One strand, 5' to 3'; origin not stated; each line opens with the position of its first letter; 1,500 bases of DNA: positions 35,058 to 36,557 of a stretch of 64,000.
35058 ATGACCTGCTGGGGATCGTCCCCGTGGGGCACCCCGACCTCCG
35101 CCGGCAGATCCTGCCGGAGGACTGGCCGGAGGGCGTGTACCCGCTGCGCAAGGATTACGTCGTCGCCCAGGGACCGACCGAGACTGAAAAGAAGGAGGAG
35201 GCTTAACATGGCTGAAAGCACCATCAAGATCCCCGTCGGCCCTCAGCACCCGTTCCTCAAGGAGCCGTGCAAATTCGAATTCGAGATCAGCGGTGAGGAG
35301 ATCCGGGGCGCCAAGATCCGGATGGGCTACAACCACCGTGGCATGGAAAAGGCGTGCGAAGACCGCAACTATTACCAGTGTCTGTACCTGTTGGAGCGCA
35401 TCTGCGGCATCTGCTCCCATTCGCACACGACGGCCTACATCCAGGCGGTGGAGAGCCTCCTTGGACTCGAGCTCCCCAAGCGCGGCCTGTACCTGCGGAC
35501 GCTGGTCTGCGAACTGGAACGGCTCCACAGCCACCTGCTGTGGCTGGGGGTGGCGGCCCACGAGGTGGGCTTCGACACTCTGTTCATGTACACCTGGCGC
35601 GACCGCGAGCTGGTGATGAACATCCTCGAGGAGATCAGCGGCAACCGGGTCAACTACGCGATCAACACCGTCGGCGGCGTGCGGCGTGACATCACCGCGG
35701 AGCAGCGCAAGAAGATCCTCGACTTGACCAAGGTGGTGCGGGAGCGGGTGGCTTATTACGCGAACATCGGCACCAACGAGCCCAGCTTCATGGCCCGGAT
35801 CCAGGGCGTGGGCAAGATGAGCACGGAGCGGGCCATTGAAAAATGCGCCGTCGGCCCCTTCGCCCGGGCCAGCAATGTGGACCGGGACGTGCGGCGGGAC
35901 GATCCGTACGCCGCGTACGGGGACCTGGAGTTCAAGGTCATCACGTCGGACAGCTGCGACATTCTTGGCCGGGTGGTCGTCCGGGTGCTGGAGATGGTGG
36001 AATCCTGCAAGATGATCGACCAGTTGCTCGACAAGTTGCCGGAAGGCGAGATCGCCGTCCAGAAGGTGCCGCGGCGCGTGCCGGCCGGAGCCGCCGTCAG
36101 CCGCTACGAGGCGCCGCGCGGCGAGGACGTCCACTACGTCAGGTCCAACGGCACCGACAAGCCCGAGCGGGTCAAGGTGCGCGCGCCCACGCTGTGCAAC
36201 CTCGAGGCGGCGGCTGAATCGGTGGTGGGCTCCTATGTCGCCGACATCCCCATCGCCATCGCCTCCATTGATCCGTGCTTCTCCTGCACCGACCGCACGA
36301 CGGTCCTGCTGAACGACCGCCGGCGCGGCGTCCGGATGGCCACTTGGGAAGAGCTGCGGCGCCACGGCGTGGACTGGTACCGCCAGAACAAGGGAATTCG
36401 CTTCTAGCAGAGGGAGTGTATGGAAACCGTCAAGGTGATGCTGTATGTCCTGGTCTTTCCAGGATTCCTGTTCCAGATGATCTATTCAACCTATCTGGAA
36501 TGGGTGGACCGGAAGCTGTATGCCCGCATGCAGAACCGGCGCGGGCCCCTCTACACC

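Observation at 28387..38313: Twelve-gene group 4 energy-converting [NiFe]-hydrogenase with three Mrp/NuoL-type antiporter modules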

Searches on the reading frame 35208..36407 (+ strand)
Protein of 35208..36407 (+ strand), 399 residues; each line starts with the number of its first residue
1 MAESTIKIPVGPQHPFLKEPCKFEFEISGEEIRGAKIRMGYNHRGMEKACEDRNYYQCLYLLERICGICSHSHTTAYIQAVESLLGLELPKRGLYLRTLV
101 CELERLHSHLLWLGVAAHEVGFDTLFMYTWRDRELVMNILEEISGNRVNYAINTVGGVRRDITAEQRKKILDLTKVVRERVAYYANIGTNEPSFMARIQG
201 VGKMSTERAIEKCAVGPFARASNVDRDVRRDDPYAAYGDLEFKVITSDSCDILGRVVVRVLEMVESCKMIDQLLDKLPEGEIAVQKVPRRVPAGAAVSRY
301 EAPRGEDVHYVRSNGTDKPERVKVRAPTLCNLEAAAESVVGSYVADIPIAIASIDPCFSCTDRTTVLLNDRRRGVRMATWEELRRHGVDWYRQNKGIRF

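Call 5: search_protein_families(library=pfam, proteins=[window:35208-36407:+], max_evalue=0.01)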
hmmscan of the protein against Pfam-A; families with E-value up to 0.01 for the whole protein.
window:35208-36407:+ (399 aa): 2 families
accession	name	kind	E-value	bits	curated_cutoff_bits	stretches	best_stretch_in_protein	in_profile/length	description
PF00346.24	Complex1_49kDa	-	7.1e-71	238.9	24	2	120-286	2-168/271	Respiratory-chain NADH dehydrogenase, 49 Kd subunit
PF00374.24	NiFeSe_Hases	-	1.8e-16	60.6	25.8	1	44-112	1-69/508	Nickel-dependent hydrogenase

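Call 6: search_protein_families(library=ncbifam, proteins=[window:35208-36407:+], max_evalue=0.01)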
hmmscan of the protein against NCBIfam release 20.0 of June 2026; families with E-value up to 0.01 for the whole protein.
window:35208-36407:+ (399 aa): 14 families
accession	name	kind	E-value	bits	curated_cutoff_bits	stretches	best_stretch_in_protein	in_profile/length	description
NF004739.1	PRK06075.1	equivalog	3.9e-101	338.6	360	2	7-286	2-281/384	NADH-quinone oxidoreductase subunit D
NF040602.1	F420_dehyd_FpoD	exception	3.7e-90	302.6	600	1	4-363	6-372/372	F420H2 dehydrogenase subunit FpoD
TIGR01962.1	NuoD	equivalog_domain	2.7e-89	299.7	459.35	2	6-286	3-283/386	NADH dehydrogenase (quinone) subunit D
NF008974.0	PRK12322.1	equivalog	2.1e-82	277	522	1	5-358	6-361/366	NADH-quinone oxidoreductase subunit D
NF009808.0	PRK13292.1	equivalog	1.3e-70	238.3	1156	2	3-281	405-683/791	NADH-quinone oxidoreductase subunit B/C/D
NF005649.0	PRK07415.1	equivalog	4.3e-63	213.7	583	2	7-282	12-288/394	NAD(P)H-quinone oxidoreductase subunit H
NF008728.0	PRK11742.1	equivalog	2.3e-59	201.3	840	2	8-283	217-492/598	NADH-quinone oxidoreductase subunit C/D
TIGR03295.1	frhA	equivalog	6e-22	78.2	392.5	2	44-181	41-185/412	coenzyme F420 hydrogenase subunit alpha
NF033181.1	NiFeSe_hydrog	equivalog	1.5e-19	70.3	600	2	22-112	17-106/507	nickel-dependent hydrogenase large subunit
NF045518.1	H2_NiFeSe_large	exception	1.4e-17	63.7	780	2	22-112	17-106/485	NiFeSe hydrogenase large subunit HysA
NF040828.1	sulfhyd_ShyA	equivalog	2.2e-12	46.6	700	1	24-140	18-136/415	NAD(P)-dependent hydrogenase/sulfhydrogenase 2 subunit alpha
NF007778.0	PRK10467.1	equivalog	6.6e-10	37.9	969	1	39-112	34-107/567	hydrogenase 2 large subunit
NF041785.2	VhuA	equivalog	2.2e-09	36.4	800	1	44-113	39-108/418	F420-non-reducing hydrogenase Vhu subunit A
NF007550.0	PRK10170.1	equivalog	4.9e-07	28.5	1101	1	23-112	33-122/597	Ni/Fe-hydrogenase large subunit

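Call 9: find_homologous_proteins(query=window:35208-36407:+, max_evalue=1e-20)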
Query window:35208-36407:+ (399 aa): 8000 proteins with E <= 1e-20 among 8000 candidates; the best 120 are listed.
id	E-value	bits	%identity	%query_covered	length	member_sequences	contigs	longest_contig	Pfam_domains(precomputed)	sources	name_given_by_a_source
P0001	2.2e-251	852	92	100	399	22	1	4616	PF00374.25,PF00346.25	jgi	-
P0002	1.9e-225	766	80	100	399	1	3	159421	PF00374.25,PF00346.25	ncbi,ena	-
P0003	2.7e-224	762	81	100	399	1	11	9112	PF00374.25,PF00346.25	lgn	-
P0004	4.5e-224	762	79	100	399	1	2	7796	PF00374.25,PF00346.25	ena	-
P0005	6.3e-224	761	79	100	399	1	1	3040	PF00374.25,PF00346.25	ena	-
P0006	6.4e-224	761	79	100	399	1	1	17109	PF00374.25,PF00346.25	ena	-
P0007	1.3e-221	754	80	100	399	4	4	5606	PF00374.25,PF00346.25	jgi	jgi:membrane-bound hydrogenase subunit alpha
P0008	1.5e-221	753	79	100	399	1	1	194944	PF00374.25,PF00346.25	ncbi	-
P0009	2.0e-221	753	78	100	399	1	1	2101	PF00374.25,PF00346.25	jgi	jgi:membrane-bound hydrogenase subunit alpha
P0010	3.5e-220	749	77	100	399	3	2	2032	PF00374.25,PF00346.25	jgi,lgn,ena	jgi:NADH-quinone oxidoreductase subunit D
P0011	5.1e-220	748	80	100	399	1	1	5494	PF00374.25,PF00346.25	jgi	jgi:membrane-bound hydrogenase subunit alpha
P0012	1.2e-219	747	79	99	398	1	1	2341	PF00374.25,PF00346.25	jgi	jgi:membrane-bound hydrogenase subunit alpha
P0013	9.2e-219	744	79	99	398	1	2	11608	PF00374.25,PF00346.25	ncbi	-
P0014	1.9e-218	743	78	100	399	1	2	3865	PF00374.25,PF00346.25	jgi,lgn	-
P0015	4.4e-218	742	79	99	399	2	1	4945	PF00374.25,PF00346.25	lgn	-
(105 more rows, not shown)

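Call 10: search_solved_structures(query=window:35208-36407:+, max_evalue=1e-10, show_alignments=2)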
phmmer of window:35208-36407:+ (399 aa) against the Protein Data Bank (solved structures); distinct sequences matched with E-value up to 1e-10: 69 (the best 60 are shown).
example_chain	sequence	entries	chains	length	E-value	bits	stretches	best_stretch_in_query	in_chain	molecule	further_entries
6cfw_L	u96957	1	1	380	1.3e-95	323.8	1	3-363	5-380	Membrane-bound hydrogenase subunit alpha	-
7z0s_E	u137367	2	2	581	1.4e-83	284.2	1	8-389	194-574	Formate hydrogenlyase subunit 5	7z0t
2fug_4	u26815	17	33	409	3.4e-58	200.6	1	6-283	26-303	NADH-quinone oxidoreductase chain 4 | NADH-QUINONE OXIDOREDUCTASE SUBUNIT 4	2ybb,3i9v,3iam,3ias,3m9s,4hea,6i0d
8e9g_D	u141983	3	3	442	1.6e-57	198.5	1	5-287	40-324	NADH-quinone oxidoreductase subunit D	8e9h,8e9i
7q5y_B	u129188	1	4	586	9.1e-57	195.9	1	8-278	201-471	NADH-quinone oxidoreductase subunit C/D 2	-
6hum_H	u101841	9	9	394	1.4e-54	188.7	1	7-287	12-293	NAD(P)H-quinone oxidoreductase subunit H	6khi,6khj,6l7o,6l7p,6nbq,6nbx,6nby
6u8y_L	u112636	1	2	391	1.7e-53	185.2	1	4-362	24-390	NADH dehydrogenase subunit D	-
7eu3_H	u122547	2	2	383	5.1e-53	183.6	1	8-283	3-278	NAD(P)H-quinone oxidoreductase subunit H, chloroplastic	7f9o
7wfg_H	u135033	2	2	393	7.3e-50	173.2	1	8-281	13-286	NAD(P)H-quinone oxidoreductase subunit H, chloroplastic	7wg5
7arc_D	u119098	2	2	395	2.9e-49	171.2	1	5-282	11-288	ND7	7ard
9iho_D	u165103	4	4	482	9.9e-49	169.5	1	9-291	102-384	NUCM (49 kDa) subunit of mitochondrial NADH:ubiquinone oxidoreductase (Complex I)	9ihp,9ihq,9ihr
8ba0_D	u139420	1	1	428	2.2e-48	168.3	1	7-287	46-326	Complex I-49kD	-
8b9z_D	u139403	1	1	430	2.3e-48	168.3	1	7-287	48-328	Complex I-49kD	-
7zm7_C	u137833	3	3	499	2.9e-48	167.9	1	8-297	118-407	NADH-ubiquinone oxidoreductase 49 kDa subunit-like protein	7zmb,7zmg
8esw_S2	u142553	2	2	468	3.1e-48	167.8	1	7-287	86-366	Complex I-49kD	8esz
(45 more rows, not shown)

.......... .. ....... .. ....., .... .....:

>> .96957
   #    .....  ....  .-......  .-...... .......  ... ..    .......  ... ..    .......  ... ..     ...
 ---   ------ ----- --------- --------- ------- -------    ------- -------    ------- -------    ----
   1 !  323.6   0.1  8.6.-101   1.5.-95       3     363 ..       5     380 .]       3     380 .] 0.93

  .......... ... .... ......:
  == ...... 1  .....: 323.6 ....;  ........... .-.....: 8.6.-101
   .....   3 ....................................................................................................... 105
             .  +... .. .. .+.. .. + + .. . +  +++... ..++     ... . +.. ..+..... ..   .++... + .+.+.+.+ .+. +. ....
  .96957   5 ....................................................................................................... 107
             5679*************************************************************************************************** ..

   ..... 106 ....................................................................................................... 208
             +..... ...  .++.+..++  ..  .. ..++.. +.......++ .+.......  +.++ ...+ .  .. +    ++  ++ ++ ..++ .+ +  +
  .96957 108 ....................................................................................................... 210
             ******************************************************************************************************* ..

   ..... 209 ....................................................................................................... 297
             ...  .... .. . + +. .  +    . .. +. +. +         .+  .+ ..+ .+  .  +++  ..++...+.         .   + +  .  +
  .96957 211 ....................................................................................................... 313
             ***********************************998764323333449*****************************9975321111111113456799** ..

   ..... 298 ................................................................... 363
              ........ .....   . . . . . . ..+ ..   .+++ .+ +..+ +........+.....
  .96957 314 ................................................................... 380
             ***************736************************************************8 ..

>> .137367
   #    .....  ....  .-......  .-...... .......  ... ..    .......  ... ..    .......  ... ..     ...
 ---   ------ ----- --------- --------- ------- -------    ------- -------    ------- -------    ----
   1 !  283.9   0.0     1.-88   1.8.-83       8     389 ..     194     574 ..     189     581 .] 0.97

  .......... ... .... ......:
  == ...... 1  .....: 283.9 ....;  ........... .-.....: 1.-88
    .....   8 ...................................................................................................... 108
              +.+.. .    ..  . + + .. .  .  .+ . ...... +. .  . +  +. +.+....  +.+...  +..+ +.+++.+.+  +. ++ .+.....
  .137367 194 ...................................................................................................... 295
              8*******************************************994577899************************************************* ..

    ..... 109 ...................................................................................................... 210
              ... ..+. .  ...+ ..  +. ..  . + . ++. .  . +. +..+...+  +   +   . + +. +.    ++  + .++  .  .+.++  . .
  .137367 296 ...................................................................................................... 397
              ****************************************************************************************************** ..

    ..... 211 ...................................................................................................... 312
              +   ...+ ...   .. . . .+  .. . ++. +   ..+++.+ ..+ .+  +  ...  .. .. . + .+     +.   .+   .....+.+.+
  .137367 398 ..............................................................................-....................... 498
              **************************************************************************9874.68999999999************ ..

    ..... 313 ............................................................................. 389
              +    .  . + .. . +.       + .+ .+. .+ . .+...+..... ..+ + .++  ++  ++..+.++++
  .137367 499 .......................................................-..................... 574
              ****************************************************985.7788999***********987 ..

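Call 11: find_encoding_contigs(protein=window:35208-36407:+, flank=10000, max_places=4)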
Protein window:35208-36407:+ (399 aa): 16 contigs read that carry it; 4 places shown.
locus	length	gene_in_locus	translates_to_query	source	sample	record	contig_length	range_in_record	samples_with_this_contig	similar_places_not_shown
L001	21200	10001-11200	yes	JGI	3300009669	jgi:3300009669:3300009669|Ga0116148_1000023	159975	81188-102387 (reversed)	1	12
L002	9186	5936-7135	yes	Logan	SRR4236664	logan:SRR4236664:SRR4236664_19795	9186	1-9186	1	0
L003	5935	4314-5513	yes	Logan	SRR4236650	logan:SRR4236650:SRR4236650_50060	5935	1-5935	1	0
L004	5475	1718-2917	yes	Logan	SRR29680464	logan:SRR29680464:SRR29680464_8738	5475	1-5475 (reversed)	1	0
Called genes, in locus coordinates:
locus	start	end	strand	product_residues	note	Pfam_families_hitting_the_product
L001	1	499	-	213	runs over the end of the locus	-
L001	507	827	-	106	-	PF04358:DsrC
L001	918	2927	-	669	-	PF21152:YgjK_N, PF22422:MGH1-like_GH, PF03200:Glyco_hydro_63 (faint), PF01204:Trehalase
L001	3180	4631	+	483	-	PF00662:Proton_antipo_N, PF00361:Proton_antipo_M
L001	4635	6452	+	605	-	PF00361:Proton_antipo_M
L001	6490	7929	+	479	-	PF00662:Proton_antipo_N, PF00361:Proton_antipo_M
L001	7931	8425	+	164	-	PF00499:Oxidored_q3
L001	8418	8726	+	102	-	PF00420:Oxidored_q2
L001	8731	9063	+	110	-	PF00507:Oxidored_q4 (weak)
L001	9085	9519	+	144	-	PF01058:Oxidored_q6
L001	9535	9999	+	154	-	PF00329:Complex1_30kDa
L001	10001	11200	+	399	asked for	PF00374:NiFeSe_Hases, PF00346:Complex1_49kDa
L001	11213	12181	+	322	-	PF00146:NADHdh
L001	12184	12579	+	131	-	PF12797:Fer4_2 (faint), PF13237:Fer4_10 (faint), PF12837:Fer4_6 (faint), PF14697:Fer4_21 (faint), PF12838:Fer4_7, PF13183:Fer4_8 (weak), PF13187:Fer4_9, PF00037:Fer4 (weak), +2 more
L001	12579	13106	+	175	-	-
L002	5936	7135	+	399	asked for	PF00374:NiFeSe_Hases, PF00346:Complex1_49kDa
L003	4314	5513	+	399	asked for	PF00374:NiFeSe_Hases, PF00346:Complex1_49kDa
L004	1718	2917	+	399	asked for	PF00374:NiFeSe_Hases, PF00346:Complex1_49kDa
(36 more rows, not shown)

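Call 13: find_related_loci(query=A1, collection=genome_contigs, flank=10000)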
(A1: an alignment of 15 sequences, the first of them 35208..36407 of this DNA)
Query A1 (399 aa) in genome_contigs; peptide patterns used: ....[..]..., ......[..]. (x = any residue, [..] = any of these).
600 stretches matched a pattern (row limit reached: there are more); 594 encode a relative of the query (tblastn E <= 1e-3); the best 80 are kept; 80 distinct loci.
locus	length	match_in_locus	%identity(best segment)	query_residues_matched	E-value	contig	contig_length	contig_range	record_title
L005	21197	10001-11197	77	1-399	0e+0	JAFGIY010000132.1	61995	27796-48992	MAG: Acidobacteria bacterium isolate Zod_Metabat.240 k87_6130179, whole genome shotgun sequence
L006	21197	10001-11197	76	1-399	0e+0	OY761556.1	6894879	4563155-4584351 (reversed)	MAG: Acidobacteriota bacterium isolate 5ca539cc-3996-4499-a76f-7ad0c810d377 genome assembly, chromosome: 1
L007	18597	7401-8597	74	1-399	0e+0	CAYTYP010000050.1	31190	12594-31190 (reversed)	MAG TPA_asm: uncultured Acidobacteriota bacterium isolate SRP192927_co7_584 genome assembly, contig: NODE_2308_length_31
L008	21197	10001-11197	75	1-399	0e+0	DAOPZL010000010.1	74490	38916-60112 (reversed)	MAG TPA_asm: Holophaga sp. isolate AMR_MDS_1289 NODE_222_length_74490_cov_32.338403, whole genome shotgun sequence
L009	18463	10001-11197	73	1-399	0e+0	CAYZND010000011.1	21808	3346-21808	MAG TPA_asm: uncultured Mesoterricola sp. isolate SRP231805_co2_259 genome assembly, contig: NODE_1196_length_21808_cov_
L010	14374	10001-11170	62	1-392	1e-171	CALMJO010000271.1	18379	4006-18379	MAG TPA_asm: uncultured Spirochaetes bacterium isolate SRR5215464_bin.19_CONCOCT_v1.1_MAG genome assembly, contig: ERZ78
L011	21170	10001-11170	62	4-397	2e-170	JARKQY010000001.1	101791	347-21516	MAG: Bacillota bacterium isolate Reactor_metabat.58 k141_267328, whole genome shotgun sequence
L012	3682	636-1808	62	8-399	3e-176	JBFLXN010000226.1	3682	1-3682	MAG: Candidatus Edwardsbacteria bacterium isolate MAG059 MAG059_226, whole genome shotgun sequence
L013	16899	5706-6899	61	1-399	3e-168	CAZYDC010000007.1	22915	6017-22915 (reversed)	MAG TPA_asm: uncultured Planctomycetaceae bacterium isolate binchicken_co3_550 genome assembly, contig: NODE_7067_length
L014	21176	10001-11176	61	6-399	8e-168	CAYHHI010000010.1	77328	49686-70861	MAG TPA_asm: uncultured bacterium isolate ERP119294_co4_75 genome assembly, contig: NODE_256_length_77328_cov_8.039005,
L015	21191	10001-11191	61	1-399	5e-167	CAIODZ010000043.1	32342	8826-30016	MAG: uncultured Phycisphaerales bacterium isolate A3_bin-117 genome assembly, contig: bin-117:43/70, whole genome shotgu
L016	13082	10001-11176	60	6-397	4e-167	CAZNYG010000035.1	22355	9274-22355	MAG TPA_asm: uncultured Elusimicrobiales bacterium isolate SRP263991_co7_858 genome assembly, contig: NODE_3621_length_2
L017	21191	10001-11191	60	1-399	4e-167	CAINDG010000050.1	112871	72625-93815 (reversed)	MAG: uncultured planctomycete isolate A14_bin-1425 genome assembly, contig: bin-1425:50/54, whole genome shotgun sequenc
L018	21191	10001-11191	61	1-399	1e-166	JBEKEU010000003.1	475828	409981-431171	MAG: Sedimentisphaerales bacterium isolate SPRUCE 213 SPRUCE_213_3, whole genome shotgun sequence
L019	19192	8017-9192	61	6-399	3e-166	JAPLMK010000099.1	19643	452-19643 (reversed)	MAG: Candidatus Omnitrophota bacterium isolate LacPavin_0419_WC70L_MAG_50_9 LacPavin_0419_WC70L_scaffold_318857, whole g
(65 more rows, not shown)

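Call 70: list_cluster_members(proteins=[window:35208-36407:+, window:43976-45637:+, window:28387-29838:+])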
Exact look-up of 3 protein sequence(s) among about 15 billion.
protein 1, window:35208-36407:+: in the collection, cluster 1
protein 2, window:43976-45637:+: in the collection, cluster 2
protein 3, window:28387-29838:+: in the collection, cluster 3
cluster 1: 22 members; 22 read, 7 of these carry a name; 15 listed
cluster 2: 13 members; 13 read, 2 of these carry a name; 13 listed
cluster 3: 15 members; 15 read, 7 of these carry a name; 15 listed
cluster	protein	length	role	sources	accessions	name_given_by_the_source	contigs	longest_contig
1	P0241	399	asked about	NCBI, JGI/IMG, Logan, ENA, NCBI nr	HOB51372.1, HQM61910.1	MAG TPA: nickel-dependent hydrogenase large subunit [Acidobacteriota bacterium] | nickel-dependent hydrogenase large subunit [Acidobacteriota bacterium]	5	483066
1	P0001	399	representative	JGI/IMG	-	-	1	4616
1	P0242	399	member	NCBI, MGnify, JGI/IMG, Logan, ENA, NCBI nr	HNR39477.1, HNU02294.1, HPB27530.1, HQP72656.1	MAG TPA: nickel-dependent hydrogenase large subunit [Acidobacteriota bacterium] | FL=1 | nickel-dependent hydrogenase large subunit [Acidobacteriota bacterium]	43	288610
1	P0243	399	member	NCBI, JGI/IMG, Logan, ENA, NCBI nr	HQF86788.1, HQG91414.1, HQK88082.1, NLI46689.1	MAG TPA: nickel-dependent hydrogenase large subunit [Acidobacteriota bacterium] | NADH dehydrogenase subunit [Acidobacteriota bacterium]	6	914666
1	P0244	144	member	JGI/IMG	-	NADH-quinone oxidoreductase subunit D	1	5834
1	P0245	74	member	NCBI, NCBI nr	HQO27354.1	MAG TPA: NADH dehydrogenase subunit, partial [Acidobacteriota bacterium] | NADH dehydrogenase subunit [Acidobacteriota bacterium]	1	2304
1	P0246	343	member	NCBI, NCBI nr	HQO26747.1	MAG TPA: nickel-dependent hydrogenase large subunit, partial [Acidobacteriota bacterium] | nickel-dependent hydrogenase large subunit [Acidobacteriota bacterium]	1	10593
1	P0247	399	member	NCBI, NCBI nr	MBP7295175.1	MAG: nickel-dependent hydrogenase large subunit [Acidobacteria bacterium] | nickel-dependent hydrogenase large subunit [Acidobacteriota bacterium]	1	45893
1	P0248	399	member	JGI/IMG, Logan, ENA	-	-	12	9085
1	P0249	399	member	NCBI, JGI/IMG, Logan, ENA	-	-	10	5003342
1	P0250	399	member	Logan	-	-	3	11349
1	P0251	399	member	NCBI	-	-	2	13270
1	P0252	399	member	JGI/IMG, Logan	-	-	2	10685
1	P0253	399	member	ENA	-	-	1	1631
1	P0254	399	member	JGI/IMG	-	-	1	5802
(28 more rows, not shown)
